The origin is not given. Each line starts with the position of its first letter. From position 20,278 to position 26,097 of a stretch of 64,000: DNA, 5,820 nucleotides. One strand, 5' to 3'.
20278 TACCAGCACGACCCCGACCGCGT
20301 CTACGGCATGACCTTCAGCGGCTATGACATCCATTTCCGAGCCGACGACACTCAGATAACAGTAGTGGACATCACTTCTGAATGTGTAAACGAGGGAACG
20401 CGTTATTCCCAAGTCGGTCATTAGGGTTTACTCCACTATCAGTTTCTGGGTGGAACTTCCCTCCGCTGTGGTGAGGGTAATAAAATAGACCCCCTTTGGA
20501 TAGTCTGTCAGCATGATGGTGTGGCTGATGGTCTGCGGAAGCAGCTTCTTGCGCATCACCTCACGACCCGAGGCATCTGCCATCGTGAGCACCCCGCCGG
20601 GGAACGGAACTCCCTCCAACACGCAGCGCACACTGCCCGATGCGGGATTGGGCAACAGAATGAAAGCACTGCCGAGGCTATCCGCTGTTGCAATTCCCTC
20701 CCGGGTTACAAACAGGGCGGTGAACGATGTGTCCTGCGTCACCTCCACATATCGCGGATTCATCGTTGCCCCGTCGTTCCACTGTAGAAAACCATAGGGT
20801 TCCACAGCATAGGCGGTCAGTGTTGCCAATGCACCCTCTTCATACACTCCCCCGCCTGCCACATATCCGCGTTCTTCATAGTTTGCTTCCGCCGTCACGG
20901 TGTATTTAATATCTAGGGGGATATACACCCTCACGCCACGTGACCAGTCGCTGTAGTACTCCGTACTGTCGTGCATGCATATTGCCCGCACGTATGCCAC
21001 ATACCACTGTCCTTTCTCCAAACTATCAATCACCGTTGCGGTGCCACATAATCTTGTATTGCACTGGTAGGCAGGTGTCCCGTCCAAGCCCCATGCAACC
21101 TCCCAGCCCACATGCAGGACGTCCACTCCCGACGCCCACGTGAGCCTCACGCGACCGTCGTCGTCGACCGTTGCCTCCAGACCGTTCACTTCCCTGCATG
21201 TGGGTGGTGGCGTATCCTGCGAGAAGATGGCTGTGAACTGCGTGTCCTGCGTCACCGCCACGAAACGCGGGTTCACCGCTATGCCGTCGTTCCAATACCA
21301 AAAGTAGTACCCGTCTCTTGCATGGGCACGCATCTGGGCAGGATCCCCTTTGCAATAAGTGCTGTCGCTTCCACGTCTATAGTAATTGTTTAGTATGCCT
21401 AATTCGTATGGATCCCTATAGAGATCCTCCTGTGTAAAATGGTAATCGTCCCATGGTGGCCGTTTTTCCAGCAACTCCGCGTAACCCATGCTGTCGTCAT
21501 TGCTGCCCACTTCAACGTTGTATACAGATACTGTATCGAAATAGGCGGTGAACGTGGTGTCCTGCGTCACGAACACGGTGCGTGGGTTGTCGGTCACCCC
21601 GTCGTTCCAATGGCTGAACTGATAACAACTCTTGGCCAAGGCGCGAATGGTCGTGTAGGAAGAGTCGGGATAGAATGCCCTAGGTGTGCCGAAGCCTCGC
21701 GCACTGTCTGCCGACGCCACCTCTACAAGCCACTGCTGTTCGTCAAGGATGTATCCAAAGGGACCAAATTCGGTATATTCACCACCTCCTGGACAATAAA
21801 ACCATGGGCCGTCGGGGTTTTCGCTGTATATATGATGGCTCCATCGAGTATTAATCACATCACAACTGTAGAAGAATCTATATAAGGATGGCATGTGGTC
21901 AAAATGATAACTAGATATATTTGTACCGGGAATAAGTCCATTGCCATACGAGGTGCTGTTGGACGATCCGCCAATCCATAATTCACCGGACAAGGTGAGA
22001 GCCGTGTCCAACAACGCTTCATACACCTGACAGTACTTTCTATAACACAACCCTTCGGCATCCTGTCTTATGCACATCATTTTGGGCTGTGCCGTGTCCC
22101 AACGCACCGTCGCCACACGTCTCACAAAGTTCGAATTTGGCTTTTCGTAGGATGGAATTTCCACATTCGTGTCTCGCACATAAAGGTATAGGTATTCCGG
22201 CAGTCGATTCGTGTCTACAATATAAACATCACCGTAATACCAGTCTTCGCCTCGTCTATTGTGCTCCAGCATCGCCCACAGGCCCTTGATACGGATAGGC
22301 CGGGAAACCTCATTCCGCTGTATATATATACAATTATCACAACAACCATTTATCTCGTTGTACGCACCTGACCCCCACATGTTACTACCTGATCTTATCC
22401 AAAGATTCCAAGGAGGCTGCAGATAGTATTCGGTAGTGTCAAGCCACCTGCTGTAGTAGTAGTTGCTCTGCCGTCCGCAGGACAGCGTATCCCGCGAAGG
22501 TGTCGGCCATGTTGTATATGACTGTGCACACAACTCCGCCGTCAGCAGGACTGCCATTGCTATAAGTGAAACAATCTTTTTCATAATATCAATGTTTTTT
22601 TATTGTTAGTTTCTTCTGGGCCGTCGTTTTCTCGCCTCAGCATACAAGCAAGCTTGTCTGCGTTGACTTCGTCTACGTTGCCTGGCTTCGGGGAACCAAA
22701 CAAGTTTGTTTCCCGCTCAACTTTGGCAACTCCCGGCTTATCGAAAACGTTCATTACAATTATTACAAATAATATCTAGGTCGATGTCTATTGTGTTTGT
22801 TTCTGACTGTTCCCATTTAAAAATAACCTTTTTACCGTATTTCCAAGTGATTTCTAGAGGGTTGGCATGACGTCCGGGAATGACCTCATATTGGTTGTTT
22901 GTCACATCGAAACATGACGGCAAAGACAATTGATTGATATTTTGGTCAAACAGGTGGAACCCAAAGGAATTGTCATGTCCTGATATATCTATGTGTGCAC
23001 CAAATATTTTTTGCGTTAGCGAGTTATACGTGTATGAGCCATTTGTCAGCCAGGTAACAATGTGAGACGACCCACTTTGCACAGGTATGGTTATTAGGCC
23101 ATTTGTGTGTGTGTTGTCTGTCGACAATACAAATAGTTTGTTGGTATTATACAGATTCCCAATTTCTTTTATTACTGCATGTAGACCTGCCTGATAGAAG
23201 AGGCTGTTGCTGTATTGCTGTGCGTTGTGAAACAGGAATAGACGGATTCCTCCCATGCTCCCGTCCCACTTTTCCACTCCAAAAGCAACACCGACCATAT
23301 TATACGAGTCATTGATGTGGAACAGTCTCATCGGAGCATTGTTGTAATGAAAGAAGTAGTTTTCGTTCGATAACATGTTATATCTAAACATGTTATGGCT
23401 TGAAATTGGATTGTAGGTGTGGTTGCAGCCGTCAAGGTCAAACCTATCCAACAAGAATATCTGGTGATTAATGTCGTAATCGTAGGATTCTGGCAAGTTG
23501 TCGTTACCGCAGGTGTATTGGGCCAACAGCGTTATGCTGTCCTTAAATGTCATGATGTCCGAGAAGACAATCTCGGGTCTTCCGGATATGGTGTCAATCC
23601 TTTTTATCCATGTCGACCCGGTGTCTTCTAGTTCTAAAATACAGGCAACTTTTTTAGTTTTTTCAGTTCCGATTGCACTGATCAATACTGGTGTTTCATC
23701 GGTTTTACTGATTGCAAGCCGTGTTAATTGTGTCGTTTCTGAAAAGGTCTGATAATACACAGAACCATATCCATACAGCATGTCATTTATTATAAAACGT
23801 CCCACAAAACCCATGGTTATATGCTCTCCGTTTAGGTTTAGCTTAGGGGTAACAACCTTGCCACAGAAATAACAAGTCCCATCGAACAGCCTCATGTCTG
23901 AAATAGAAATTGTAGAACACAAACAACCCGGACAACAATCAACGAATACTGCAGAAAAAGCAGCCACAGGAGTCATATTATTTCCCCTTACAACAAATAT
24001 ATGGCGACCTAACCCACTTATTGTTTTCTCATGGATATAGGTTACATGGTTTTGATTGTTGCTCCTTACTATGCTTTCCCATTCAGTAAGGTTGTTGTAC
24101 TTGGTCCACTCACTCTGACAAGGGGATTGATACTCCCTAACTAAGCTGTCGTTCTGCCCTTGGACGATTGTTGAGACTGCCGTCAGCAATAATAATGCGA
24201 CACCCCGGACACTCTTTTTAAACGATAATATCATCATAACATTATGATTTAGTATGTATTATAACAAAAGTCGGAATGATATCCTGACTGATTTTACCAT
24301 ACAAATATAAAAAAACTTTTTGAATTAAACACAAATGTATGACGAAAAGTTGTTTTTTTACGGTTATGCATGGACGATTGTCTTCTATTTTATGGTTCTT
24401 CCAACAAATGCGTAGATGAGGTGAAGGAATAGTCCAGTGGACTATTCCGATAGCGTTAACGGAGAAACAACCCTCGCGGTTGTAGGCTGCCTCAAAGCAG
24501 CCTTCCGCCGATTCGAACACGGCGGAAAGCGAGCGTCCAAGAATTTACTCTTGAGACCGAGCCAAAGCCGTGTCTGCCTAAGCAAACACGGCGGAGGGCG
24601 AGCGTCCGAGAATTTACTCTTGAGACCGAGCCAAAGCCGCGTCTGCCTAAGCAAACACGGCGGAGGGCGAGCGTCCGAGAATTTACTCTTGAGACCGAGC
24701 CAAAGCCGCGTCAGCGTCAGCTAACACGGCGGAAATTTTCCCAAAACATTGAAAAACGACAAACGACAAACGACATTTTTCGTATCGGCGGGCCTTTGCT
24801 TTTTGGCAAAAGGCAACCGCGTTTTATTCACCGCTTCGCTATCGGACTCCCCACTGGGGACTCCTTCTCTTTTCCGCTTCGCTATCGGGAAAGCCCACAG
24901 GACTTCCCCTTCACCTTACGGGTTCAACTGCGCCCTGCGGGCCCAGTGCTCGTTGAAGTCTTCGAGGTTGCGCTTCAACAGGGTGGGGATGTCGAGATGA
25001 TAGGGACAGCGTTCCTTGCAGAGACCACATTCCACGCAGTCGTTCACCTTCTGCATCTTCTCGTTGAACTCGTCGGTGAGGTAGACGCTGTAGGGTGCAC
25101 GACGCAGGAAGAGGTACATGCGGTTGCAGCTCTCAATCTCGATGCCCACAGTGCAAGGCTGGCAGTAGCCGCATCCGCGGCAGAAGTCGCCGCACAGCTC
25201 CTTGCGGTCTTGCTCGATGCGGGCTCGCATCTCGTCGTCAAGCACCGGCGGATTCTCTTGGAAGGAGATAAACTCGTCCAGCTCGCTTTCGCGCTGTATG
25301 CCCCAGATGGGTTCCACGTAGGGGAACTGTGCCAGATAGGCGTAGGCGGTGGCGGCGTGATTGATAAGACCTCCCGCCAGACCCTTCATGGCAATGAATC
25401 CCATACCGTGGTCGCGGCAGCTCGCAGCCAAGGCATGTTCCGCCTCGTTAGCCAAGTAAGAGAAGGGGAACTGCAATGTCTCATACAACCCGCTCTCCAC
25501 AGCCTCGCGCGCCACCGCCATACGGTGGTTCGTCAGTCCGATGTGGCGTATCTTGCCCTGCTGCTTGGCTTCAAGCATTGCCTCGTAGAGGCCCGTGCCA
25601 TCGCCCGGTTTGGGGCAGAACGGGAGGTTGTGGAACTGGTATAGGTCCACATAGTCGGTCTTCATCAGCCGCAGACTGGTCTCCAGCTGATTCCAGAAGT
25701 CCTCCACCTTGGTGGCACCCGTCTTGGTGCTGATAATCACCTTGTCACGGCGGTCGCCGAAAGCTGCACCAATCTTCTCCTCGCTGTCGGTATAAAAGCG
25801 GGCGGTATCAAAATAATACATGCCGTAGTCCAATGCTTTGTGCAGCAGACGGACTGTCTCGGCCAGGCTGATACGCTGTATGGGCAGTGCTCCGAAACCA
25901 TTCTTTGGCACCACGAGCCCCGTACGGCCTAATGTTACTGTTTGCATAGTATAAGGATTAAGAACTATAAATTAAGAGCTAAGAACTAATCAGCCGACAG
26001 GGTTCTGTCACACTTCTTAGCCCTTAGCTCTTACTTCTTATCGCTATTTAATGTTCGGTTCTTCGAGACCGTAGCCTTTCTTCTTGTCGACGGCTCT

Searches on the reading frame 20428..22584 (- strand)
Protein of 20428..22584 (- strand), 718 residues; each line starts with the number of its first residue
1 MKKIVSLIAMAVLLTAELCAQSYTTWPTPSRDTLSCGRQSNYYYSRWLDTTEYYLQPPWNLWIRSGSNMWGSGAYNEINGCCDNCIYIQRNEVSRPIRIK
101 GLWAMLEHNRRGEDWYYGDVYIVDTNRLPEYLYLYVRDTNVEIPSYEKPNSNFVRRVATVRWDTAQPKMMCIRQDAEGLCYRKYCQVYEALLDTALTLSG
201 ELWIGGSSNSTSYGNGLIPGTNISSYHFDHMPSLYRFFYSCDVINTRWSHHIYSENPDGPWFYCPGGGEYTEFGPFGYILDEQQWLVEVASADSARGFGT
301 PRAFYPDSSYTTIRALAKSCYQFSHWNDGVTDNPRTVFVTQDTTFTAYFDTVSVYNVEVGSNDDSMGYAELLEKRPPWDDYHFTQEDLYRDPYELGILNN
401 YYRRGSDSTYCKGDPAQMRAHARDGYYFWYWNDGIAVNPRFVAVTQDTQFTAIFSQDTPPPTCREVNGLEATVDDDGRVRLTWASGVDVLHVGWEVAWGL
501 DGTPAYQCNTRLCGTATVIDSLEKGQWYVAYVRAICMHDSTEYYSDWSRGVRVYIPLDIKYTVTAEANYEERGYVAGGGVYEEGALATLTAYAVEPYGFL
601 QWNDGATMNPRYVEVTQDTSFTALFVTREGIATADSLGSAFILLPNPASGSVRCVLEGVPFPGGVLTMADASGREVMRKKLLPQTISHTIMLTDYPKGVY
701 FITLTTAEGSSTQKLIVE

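Call 56: search_protein_families(library=pfam, proteins=[window:20428-22584:-], max_evalue=0.001)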
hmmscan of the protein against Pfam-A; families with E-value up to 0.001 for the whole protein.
window:20428-22584:- (718 aa): 2 families
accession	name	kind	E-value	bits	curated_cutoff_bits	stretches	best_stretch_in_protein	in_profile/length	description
PF18998.6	Flg_new_2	-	3.1e-10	40.3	23.6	1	564-625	2-69/73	Divergent InlB B-repeat domain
PF18962.6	Por_Secre_tail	-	6.2e-07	30.1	27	1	645-717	3-75/75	Secretion system C-terminal sorting domain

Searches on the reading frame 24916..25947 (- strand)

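Call 29: search_protein_families(library=ncbifam, proteins=[window:24916-25947:-], max_evalue=0.001)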
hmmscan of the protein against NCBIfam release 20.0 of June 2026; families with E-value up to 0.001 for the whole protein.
window:24916-25947:- (343 aa): 7 families
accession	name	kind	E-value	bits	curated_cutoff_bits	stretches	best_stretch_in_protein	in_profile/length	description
NF049922.1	MethglyxlRedYdjG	equivalog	3.2e-14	52.7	550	1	85-198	115-228/326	NADH-dependent methylglyoxal reductase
NF008598.0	PRK11565.1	equivalog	4e-13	49.1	425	1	8-145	10-144/275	2,5-didehydrogluconate reductase DkgA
NF008377.0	PRK11172.1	equivalog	1e-12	47.9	327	1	13-152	3-142/267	2,5-didehydrogluconate reductase DkgB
NF010590.0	PRK13984.1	equivalog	1.2e-05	23.6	946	1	296-330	184-218/611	putative oxidoreductase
NF007695.0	PRK10376.1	subfamily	1.8e-05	24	280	1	31-151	42-177/290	oxidoreductase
NF007912.0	PRK10625.1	equivalog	3e-05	23.6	415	0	84-106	110-132/346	NADP(H)-dependent aldo-keto reductase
NF007388.0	PRK09912.1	subfamily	4.7e-05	22.4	448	1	7-195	19-230/346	L-glyceraldehyde 3-phosphate reductase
